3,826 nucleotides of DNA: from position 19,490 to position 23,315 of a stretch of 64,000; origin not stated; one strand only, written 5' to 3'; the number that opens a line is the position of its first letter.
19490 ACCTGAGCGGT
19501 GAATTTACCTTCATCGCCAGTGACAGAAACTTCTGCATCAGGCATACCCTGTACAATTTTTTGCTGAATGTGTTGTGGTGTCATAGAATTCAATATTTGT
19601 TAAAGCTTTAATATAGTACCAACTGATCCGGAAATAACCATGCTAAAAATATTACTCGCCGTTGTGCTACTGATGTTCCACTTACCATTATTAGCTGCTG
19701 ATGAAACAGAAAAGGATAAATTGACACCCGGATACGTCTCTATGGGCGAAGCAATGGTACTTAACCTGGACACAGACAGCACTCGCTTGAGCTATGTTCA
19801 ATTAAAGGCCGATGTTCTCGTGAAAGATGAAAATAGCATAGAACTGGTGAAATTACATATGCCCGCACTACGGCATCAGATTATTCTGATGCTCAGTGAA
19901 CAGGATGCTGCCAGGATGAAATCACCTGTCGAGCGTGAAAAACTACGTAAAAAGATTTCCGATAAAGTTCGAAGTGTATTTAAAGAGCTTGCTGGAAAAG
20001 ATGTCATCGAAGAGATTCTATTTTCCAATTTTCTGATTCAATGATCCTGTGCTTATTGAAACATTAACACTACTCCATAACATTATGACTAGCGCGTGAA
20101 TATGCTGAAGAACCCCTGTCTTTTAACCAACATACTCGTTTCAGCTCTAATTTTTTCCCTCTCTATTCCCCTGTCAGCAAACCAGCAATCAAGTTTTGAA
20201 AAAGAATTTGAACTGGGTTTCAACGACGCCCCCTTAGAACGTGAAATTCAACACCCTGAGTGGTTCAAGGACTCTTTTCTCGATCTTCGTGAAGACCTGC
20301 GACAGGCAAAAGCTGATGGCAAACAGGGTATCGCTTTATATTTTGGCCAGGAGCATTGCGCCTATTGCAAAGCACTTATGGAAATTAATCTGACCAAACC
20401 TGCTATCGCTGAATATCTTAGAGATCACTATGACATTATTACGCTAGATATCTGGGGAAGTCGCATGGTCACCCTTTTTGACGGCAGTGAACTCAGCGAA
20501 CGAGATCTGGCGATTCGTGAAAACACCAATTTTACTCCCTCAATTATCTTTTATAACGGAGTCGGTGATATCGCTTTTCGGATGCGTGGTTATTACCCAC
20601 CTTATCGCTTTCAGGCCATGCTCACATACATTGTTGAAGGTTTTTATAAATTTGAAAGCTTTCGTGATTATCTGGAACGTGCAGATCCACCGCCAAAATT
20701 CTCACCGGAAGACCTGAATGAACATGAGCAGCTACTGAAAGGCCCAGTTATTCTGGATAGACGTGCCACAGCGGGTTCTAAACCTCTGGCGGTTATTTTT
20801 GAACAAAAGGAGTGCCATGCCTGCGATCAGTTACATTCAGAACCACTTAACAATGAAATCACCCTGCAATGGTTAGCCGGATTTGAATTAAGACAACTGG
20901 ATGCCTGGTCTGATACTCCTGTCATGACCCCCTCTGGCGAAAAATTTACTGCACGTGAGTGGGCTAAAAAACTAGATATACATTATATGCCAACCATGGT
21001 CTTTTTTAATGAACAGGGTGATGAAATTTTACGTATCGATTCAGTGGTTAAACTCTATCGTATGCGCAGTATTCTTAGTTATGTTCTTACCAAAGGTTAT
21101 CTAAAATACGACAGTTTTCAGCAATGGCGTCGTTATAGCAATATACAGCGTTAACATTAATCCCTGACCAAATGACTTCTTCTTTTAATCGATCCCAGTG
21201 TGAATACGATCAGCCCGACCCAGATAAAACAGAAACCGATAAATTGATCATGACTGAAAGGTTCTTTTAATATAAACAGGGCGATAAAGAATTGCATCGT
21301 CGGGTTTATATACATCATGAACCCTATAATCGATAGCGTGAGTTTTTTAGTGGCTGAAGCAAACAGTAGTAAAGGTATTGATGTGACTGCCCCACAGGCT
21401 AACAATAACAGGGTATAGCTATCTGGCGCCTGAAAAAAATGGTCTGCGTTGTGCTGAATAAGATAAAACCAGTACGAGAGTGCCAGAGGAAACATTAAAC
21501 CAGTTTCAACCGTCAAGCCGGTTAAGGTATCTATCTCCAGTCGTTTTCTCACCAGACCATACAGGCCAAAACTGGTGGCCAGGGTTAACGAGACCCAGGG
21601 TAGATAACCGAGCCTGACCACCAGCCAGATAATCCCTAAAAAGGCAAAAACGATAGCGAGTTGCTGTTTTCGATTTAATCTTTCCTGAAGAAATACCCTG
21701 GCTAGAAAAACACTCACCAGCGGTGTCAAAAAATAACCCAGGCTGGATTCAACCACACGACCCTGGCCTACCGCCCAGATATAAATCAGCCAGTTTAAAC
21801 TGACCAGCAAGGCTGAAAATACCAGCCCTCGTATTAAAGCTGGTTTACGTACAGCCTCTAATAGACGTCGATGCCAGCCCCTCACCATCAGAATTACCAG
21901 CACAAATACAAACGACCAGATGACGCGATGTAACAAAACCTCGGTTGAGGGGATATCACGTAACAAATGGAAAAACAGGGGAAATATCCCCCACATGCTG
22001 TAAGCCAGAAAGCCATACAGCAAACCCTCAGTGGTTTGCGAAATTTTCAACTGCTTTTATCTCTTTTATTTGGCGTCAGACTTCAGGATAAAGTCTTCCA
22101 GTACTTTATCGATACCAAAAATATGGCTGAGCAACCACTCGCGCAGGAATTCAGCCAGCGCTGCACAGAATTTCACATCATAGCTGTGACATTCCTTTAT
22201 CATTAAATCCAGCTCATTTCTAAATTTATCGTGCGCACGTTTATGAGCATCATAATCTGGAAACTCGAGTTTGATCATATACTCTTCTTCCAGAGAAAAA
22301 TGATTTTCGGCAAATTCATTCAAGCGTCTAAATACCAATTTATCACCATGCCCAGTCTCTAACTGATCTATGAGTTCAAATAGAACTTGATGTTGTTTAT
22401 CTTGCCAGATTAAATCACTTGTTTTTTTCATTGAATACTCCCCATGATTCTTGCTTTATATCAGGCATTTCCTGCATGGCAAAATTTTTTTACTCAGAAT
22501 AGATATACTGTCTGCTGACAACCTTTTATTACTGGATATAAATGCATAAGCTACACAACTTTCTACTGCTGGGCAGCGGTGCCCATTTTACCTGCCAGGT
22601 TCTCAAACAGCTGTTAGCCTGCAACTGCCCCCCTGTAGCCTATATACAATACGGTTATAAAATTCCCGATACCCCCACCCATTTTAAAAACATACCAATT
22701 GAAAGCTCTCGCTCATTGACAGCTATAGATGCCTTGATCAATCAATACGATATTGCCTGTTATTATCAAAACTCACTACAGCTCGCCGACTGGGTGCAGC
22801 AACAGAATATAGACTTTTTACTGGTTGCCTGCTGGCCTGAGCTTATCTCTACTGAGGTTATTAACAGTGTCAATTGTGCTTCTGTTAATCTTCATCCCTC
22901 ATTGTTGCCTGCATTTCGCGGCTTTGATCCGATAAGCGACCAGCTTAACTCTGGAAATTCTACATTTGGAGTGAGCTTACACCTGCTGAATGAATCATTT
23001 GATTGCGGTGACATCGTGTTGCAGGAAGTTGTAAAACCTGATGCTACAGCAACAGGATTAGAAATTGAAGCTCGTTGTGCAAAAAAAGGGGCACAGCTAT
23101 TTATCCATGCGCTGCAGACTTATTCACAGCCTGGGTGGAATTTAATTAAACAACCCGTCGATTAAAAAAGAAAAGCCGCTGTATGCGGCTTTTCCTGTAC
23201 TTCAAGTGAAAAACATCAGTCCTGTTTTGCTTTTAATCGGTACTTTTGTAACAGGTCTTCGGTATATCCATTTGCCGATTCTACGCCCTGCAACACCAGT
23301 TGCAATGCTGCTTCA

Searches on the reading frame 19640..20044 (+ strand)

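Call 10: search_protein_families(library=pfam, proteins=[window:19640-20044:+], max_evalue=0.00001)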
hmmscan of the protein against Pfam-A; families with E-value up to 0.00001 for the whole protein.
window:19640-20044:+ (134 aa): 1 family
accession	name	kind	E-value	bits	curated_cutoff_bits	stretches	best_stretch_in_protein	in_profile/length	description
PF03748.19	FliL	-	7.2e-21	75.1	24.6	1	32-134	1-103/103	Flagellar basal body-associated protein FliL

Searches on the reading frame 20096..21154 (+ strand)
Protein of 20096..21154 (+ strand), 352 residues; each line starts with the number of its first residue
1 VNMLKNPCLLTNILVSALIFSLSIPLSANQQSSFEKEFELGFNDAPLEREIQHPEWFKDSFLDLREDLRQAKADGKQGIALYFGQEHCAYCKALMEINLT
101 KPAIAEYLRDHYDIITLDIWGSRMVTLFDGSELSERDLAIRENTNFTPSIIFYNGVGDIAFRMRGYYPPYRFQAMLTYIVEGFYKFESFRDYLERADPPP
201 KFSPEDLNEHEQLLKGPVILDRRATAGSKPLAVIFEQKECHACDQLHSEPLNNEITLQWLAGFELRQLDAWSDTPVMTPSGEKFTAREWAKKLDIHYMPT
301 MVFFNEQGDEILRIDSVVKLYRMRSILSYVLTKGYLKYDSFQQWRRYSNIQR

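Call 10: search_protein_families(library=pfam, proteins=[window:20096-21154:+], max_evalue=0.00001)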
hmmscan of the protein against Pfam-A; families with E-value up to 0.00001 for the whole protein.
window:20096-21154:+ (352 aa): 2 families
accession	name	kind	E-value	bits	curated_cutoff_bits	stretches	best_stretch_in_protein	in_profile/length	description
PF13098.12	Thioredoxin_2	-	2.3e-31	108.7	27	2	75-176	4-104/104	Thioredoxin-like domain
PF13899.12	Thioredoxin_7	-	6.8e-10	39.4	27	0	63-154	5-82/83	Thioredoxin-like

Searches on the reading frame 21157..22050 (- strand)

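Call 10: search_protein_families(library=pfam, proteins=[window:21157-22050:-], max_evalue=0.00001)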
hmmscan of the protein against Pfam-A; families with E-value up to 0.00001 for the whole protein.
window:21157-22050:- (297 aa): 1 family
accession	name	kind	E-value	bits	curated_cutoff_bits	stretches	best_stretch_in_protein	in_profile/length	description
PF00892.27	EamA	-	9.1e-24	84.7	28.2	2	9-144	3-134/135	EamA-like transporter family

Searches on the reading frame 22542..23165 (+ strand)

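Call 10: search_protein_families(library=pfam, proteins=[window:22542-23165:+], max_evalue=0.00001)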
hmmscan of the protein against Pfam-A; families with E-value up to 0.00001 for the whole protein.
window:22542-23165:+ (207 aa): 1 family
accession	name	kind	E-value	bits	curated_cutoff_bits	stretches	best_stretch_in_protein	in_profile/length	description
PF00551.24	Formyl_trans_N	-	4.7e-24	85.6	26.1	1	78-191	68-181/181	Formyl transferase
